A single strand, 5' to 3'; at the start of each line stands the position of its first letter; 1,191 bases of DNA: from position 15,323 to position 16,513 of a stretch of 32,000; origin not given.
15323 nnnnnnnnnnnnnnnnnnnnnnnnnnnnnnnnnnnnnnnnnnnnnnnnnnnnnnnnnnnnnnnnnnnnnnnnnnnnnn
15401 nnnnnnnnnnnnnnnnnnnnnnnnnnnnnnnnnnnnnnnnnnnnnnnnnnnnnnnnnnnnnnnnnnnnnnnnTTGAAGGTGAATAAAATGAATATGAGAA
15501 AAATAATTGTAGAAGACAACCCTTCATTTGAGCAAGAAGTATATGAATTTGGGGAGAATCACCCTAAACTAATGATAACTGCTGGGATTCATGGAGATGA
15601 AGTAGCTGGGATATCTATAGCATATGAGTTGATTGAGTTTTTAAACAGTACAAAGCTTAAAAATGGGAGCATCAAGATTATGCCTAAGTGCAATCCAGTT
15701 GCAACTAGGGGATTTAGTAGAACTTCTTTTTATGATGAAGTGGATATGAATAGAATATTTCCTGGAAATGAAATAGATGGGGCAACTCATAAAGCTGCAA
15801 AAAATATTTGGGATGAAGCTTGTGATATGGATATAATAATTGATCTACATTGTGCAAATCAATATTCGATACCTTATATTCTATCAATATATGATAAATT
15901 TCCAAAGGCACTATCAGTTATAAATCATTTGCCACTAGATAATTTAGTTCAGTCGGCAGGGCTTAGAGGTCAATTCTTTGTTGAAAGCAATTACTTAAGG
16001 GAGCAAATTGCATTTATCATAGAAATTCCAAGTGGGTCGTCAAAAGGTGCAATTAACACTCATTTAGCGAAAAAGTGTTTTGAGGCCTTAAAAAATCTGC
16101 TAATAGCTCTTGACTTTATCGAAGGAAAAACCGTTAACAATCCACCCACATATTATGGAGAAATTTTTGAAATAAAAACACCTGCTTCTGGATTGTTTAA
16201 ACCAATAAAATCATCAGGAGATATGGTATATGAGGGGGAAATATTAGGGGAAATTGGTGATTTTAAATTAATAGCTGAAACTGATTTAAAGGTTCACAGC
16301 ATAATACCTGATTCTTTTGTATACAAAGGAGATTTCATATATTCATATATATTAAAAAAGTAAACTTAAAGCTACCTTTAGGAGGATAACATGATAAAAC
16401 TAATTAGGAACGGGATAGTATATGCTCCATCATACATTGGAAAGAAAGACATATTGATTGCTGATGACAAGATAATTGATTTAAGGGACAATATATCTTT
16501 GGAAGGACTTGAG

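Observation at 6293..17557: Sigma-54-controlled importer with cytoplasmic cyanophycinase and isoaspartyl dipeptidase: a beta-aspartyl-peptide/cyanophycin salvage locus with no synthetase in view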

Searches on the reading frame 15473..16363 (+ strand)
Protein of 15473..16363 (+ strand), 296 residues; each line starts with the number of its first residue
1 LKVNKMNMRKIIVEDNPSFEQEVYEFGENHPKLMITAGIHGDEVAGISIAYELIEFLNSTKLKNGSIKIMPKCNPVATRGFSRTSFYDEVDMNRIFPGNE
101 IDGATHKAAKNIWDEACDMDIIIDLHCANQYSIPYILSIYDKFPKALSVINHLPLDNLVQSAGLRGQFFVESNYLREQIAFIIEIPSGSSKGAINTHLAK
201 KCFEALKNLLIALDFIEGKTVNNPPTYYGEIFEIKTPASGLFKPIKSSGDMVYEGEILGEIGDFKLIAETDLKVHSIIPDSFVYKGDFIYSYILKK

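Call 5: search_protein_families(library=ncbifam, proteins=[window:15473-16363:+], max_evalue=0.001)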
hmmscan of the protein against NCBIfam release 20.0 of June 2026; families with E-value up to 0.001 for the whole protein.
window:15473-16363:+ (296 aa): 4 families
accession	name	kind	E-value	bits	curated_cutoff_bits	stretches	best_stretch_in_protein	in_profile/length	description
TIGR02994.1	ectoine_eutE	equivalog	4.4e-11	42.3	402.7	1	30-129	47-146/325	N(2)-acetyl-L-2,4-diaminobutanoate deacetylase DoeB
NF003706.0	PRK05324.1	subfamily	2.7e-07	29.9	170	1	29-106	48-122/336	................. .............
NF002601.0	PRK02259.1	equivalog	8.4e-07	28.4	180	1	32-232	6-214/293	aspartoacylase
TIGR03242.1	arg_catab_astE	equivalog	1.2e-06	28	305.65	1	30-99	41-107/319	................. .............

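Call 6: search_protein_families(library=pfam, proteins=[window:15473-16363:+], max_evalue=0.001)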
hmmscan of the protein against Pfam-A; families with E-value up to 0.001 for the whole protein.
window:15473-16363:+ (296 aa): 1 family
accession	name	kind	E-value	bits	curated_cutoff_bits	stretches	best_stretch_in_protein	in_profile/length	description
PF24827.1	AstE_AspA_cat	-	3e-20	73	25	1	30-153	2-134/192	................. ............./Aspartoacylase catalytic domain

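Call 8: search_solved_structures(query=window:15473-16363:+, max_evalue=0.01, show_alignments=2)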
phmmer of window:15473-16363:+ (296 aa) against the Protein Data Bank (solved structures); distinct sequences matched with E-value up to 0.01: 9.
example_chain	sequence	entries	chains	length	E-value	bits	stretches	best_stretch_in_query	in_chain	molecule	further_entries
2qj8_A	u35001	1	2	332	3.9e-14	55.9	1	30-267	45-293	Mlr6093 protein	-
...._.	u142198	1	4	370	2.3e-07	33.7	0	22-79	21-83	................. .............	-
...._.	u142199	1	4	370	2.3e-07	33.7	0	22-79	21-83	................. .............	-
6twl_A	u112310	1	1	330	3.2e-07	33.2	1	31-261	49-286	N-acetyl-L-2,4-diaminobutyric acid deacetylase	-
6twm_A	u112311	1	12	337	3.5e-07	33.1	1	31-260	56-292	N-acetyl-L-2,4-diaminobutyric acid deacetylase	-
3cdx_A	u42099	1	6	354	9.2e-07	31.7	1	30-129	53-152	Succinylglutamatedesuccinylase/aspartoacylase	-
3na6_A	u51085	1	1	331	3.7e-06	29.7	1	33-261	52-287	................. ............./aspartoacylase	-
3lwu_A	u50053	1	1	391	0.0004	23.1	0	28-78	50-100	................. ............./aspartoacylase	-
3fmc_A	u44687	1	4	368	0.00082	22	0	21-78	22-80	Putative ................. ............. / aspartoacylase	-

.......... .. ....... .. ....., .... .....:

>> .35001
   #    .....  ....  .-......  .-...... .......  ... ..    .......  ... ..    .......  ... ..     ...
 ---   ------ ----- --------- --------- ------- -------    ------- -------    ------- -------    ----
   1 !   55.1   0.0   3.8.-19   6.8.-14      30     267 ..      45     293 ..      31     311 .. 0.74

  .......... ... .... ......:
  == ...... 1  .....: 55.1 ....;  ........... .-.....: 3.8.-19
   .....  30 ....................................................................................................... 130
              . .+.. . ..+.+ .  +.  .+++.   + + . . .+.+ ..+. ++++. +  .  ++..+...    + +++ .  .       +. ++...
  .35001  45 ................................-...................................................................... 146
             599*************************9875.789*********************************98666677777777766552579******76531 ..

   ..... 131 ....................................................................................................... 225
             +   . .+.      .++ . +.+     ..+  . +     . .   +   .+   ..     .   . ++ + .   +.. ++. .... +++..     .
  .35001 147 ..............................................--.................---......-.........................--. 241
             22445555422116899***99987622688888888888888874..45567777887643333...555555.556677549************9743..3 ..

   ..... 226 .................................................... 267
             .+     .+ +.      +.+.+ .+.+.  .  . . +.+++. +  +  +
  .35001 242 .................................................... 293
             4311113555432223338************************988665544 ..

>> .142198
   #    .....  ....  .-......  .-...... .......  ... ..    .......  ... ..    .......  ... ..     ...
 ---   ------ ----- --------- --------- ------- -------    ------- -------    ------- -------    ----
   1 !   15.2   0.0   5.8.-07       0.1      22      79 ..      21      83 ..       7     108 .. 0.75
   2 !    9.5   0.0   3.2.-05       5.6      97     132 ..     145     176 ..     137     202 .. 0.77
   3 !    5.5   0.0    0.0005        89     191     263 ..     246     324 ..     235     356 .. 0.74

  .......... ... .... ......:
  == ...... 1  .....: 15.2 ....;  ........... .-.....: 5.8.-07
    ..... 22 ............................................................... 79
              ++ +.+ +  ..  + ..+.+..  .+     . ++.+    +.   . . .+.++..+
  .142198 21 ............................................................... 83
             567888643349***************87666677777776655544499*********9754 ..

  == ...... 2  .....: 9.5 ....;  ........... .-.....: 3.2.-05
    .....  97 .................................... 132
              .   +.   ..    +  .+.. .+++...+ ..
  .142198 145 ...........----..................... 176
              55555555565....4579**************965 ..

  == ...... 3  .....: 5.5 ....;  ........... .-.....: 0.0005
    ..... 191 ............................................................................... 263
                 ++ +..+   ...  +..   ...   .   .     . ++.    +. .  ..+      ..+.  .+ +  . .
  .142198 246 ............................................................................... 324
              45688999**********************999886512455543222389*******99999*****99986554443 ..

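Call 36: search_solved_structures(query=A2, max_evalue=0.01, show_alignments=5)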
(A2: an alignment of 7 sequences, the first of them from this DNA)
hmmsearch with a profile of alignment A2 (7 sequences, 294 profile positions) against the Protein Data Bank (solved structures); distinct sequences matched with E-value up to 0.01: 23.
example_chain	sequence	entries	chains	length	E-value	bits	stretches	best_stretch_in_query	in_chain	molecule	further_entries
2qj8_A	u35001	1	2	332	1.4e-24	89.8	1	24-282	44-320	Mlr6093 protein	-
3cdx_A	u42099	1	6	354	3.5e-18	68.8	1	23-257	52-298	Succinylglutamatedesuccinylase/aspartoacylase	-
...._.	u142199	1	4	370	5.1e-14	55.2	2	105-281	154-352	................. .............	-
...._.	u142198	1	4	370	5.2e-14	55.1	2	106-281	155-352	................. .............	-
3na6_A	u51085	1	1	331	1.5e-12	50.3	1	22-256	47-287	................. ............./aspartoacylase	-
6twl_A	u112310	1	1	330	5.7e-12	48.4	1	26-256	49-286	N-acetyl-L-2,4-diaminobutyric acid deacetylase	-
6twm_A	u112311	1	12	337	7.1e-12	48.1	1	26-256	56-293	N-acetyl-L-2,4-diaminobutyric acid deacetylase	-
3lwu_A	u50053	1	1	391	6e-07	31.9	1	18-74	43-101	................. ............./aspartoacylase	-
3fmc_A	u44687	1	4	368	3e-06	29.6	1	17-73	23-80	Putative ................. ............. / aspartoacylase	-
2i3c_A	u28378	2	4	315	0.0005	22.4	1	25-122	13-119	Aspartoacylase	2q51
4mxu_A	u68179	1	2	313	0.00052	22.3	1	25-122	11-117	Aspartoacylase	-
4mri_A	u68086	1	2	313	0.00052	22.3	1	25-122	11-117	Aspartoacylase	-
4tnu_A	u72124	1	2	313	0.00052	22.3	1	25-122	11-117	Aspartoacylase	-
4nfr_A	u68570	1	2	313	0.00052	22.3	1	25-122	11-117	Aspartoacylase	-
2o4h_A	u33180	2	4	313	0.00052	22.3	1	25-122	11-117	Aspartoacylase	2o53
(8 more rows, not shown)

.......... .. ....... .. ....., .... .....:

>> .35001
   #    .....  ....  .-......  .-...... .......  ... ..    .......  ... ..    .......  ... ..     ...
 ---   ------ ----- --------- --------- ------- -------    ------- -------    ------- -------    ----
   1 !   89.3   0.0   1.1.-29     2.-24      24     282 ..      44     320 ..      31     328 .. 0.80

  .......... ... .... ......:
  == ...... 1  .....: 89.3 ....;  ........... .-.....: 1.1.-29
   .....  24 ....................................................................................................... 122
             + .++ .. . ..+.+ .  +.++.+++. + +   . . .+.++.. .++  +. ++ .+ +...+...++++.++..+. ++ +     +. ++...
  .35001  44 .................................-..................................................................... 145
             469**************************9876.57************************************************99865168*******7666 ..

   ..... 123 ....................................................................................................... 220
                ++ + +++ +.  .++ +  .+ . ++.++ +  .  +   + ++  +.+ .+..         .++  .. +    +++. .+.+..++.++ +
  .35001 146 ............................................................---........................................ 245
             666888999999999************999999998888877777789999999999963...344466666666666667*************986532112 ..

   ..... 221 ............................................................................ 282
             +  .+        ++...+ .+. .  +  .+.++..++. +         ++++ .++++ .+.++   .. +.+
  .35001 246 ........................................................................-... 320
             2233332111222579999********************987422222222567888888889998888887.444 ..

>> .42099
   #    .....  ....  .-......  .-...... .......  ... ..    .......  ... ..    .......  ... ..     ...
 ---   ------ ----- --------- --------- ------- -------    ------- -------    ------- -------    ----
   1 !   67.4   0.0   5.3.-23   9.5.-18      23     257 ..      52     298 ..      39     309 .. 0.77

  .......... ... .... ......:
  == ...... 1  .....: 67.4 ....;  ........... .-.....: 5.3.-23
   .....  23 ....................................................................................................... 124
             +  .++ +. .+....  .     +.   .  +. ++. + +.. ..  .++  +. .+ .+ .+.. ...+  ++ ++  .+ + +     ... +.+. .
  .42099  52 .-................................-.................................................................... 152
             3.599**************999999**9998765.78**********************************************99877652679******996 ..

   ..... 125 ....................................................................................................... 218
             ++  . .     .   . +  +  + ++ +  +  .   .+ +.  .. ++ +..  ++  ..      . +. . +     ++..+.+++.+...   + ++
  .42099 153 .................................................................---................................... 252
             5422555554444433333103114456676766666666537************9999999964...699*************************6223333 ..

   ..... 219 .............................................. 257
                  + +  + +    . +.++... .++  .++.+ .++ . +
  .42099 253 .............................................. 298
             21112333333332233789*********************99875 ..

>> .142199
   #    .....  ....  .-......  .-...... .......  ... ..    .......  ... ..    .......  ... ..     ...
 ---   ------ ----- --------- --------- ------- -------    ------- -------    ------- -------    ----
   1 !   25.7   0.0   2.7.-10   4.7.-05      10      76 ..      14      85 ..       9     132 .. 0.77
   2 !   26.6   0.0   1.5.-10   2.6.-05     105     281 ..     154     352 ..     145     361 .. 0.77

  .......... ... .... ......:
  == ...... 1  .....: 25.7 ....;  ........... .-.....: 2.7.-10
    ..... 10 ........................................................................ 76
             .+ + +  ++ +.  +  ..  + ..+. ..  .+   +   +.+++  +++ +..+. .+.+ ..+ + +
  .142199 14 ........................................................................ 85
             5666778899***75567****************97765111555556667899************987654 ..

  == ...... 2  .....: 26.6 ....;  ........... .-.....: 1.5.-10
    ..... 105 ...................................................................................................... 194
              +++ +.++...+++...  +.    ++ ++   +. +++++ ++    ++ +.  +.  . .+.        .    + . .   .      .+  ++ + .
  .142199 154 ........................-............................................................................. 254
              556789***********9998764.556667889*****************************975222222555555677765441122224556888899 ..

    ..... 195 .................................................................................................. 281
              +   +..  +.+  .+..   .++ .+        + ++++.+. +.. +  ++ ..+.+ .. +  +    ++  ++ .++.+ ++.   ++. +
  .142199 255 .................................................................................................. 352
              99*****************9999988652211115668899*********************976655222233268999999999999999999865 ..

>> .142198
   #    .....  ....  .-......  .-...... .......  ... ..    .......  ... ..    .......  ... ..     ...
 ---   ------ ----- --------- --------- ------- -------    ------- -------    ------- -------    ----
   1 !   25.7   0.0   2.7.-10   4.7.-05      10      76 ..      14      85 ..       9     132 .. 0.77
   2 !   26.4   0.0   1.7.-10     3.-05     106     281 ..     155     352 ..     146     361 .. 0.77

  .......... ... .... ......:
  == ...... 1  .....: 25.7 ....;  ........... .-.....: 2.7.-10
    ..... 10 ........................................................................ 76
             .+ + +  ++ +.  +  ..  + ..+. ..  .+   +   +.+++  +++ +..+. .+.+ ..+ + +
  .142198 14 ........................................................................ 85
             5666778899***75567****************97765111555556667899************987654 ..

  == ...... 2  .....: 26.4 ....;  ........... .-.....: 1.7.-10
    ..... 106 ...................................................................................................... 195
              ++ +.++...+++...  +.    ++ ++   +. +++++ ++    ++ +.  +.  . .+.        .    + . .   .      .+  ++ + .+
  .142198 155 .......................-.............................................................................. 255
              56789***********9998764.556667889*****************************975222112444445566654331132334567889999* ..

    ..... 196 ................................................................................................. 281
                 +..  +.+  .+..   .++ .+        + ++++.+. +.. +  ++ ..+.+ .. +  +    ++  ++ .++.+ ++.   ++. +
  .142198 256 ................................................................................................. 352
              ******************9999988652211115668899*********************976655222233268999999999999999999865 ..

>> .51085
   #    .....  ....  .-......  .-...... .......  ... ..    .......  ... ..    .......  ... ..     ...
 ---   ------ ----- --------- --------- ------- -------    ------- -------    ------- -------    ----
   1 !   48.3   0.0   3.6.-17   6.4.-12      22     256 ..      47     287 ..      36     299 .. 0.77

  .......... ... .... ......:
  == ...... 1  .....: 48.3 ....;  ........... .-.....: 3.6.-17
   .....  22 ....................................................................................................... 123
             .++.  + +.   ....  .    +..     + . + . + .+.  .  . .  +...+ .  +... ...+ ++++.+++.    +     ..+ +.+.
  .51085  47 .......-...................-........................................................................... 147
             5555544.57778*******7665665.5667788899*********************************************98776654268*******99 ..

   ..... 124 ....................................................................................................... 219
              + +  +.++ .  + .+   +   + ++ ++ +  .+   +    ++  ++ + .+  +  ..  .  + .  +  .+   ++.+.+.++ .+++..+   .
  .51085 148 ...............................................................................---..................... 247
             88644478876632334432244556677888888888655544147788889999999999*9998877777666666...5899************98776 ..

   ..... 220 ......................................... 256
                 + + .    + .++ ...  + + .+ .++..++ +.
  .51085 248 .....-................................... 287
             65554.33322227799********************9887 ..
